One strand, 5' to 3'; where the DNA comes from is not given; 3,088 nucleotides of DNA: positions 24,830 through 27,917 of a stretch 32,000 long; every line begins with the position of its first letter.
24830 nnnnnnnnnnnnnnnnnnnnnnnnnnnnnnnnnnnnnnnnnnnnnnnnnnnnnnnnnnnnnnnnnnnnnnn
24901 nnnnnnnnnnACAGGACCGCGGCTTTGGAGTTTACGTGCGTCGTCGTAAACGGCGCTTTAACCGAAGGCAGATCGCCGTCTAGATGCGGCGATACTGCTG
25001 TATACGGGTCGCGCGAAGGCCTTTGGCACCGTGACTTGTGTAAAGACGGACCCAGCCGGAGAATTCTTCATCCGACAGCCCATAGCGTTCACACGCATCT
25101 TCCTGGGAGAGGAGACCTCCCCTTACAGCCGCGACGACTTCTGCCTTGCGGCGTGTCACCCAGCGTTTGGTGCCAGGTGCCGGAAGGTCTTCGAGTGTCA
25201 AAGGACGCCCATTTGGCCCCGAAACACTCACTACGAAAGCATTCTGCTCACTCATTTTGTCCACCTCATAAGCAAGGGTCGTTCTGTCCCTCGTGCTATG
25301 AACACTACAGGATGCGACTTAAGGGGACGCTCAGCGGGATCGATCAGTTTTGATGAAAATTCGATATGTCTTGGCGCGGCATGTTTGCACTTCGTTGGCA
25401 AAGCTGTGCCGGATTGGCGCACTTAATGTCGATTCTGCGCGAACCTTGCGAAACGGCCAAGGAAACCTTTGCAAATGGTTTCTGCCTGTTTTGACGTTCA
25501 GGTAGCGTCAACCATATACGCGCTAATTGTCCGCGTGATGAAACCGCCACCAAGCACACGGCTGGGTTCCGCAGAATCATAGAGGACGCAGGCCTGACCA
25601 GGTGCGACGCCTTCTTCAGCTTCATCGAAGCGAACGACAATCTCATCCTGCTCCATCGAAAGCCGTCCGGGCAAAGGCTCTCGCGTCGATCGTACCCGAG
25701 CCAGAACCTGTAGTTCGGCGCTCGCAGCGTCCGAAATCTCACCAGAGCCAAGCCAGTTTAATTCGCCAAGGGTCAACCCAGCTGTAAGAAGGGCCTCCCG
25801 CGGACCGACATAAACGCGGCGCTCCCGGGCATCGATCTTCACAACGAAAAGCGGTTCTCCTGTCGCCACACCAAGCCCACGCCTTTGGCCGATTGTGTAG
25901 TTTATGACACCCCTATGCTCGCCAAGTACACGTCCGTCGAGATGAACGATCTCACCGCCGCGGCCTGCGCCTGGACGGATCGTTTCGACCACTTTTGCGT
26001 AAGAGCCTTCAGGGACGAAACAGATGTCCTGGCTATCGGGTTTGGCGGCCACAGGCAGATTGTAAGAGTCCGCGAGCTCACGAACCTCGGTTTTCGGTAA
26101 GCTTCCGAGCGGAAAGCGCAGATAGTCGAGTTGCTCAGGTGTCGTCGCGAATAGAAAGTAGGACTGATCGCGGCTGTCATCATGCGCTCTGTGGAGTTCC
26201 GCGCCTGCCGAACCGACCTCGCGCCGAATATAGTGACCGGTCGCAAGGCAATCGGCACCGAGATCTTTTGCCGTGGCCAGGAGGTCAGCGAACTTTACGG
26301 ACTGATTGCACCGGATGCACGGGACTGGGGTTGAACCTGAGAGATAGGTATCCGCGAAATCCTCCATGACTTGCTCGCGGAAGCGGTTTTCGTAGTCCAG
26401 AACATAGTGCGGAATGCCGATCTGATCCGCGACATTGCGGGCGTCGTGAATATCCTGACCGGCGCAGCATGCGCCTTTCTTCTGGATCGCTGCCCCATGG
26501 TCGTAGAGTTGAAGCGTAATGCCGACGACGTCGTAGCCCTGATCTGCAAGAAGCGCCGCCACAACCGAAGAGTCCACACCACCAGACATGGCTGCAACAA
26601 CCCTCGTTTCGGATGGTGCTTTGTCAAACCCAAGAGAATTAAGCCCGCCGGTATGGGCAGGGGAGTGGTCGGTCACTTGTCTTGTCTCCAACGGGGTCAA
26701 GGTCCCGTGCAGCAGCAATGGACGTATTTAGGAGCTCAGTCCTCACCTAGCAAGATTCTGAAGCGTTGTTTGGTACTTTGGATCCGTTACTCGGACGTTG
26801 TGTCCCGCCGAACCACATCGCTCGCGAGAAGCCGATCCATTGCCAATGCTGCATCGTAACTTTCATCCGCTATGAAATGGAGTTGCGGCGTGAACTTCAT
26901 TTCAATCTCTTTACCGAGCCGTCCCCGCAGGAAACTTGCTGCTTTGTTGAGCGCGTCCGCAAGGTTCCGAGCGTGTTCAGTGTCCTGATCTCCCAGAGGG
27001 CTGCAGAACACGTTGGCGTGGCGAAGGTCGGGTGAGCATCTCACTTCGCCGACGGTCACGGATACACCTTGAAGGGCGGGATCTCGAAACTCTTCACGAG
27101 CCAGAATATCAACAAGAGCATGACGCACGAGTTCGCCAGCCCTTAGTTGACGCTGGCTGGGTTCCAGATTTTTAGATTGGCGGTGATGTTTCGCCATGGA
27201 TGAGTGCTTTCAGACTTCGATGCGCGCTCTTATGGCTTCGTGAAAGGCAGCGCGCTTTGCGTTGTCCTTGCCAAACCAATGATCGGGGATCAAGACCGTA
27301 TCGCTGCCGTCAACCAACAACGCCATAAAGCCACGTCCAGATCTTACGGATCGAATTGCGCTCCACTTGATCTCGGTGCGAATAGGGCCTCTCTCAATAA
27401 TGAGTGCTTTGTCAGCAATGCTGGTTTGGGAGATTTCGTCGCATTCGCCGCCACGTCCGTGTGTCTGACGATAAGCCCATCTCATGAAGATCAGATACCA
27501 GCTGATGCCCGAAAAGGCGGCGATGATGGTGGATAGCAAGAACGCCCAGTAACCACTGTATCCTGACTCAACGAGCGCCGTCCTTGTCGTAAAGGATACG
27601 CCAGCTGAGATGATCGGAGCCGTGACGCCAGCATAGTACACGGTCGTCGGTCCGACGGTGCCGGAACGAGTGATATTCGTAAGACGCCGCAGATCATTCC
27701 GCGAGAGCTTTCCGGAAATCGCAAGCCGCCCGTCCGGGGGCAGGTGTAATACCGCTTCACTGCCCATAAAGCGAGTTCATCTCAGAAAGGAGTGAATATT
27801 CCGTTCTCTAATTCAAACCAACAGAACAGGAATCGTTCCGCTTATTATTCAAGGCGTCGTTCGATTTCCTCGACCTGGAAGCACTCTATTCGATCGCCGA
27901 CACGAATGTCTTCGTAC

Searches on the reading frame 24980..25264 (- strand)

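Call 3: search_protein_families(library=pfam, proteins=[window:24980-25264:-], max_evalue=1)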
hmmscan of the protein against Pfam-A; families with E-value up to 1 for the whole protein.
window:24980-25264:- (94 aa): 5 families
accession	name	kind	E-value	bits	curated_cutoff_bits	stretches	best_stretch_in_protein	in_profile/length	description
PF06627.17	DUF1153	-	3.1e-37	127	23.5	1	12-92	7-87/87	Protein of unknown function (DUF1153)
PF13518.12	HTH_28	-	2.1e-06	28.2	25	1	39-86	1-47/52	Helix-turn-helix domain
PF01527.26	HTH_Tnp_1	-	0.00019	22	24.1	1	32-82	4-55/75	Transposase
PF13551.12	HTH_29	-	0.00019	21.9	28.1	1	40-85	1-46/64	Winged helix-turn helix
PF13384.12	HTH_23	-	0.011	16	24.6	1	37-84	4-50/50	Homeodomain-like domain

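Call 6: search_protein_families(library=ncbifam, proteins=[window:24980-25264:-], max_evalue=1)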
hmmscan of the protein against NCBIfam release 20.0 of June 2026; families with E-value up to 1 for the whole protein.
window:24980-25264:- (94 aa): 7 families
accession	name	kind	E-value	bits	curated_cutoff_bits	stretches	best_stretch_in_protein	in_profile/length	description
NF051866.1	CtrAInhibSciP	equivalog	3.6e-37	126.4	100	1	9-92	7-90/90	CtrA inhibitor SciP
NF033516.0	transpos_IS3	equivalog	0.00097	18.5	160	1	40-84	3-47/369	IS3 family transposase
NF033577.2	transpos_IS481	equivalog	0.0044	16.6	224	1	40-84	2-46/284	IS481 family transposase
NF047595.1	IS66_ISRel24_TnpA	equivalog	0.015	15.9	74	1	33-77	3-47/113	IS66-like element accessory protein TnpA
NF033545.0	transpos_IS630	equivalog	0.1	12.1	100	1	40-92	2-52/299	IS630 family transposase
NF033594.2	transpos_ISNCY_2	equivalog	0.13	11.3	250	1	42-87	1-46/368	ISNCY family transposase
NF008058.0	PRK10792.1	equivalog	0.21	10.6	355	1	4-47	157-200/285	bifunctional methylenetetrahydrofolate dehydrogenase/methenyltetrahydrofolate cyclohydrolase FolD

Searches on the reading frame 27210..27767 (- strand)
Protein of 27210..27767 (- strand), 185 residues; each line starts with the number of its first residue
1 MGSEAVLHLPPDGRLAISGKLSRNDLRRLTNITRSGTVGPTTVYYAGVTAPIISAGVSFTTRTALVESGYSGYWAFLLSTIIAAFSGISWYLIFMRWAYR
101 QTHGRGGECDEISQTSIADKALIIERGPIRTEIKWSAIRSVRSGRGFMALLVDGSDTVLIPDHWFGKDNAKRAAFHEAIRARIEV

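Call 10: search_protein_families(library=pfam, proteins=[window:27210-27767:-], max_evalue=0.001)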
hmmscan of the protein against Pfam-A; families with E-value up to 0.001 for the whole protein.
window:27210-27767:- (185 aa): 1 family
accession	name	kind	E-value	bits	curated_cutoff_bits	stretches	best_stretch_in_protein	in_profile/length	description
PF14317.12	YcxB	-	0.00015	21.9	23.3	1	118-171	2-53/61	YcxB-like protein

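Call 104: search_protein_families(library=ncbifam, proteins=[window:27210-27767:-], max_evalue=0.00001)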
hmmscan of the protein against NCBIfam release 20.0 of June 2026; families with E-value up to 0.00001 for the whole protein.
window:27210-27767:- (185 aa): 0 families
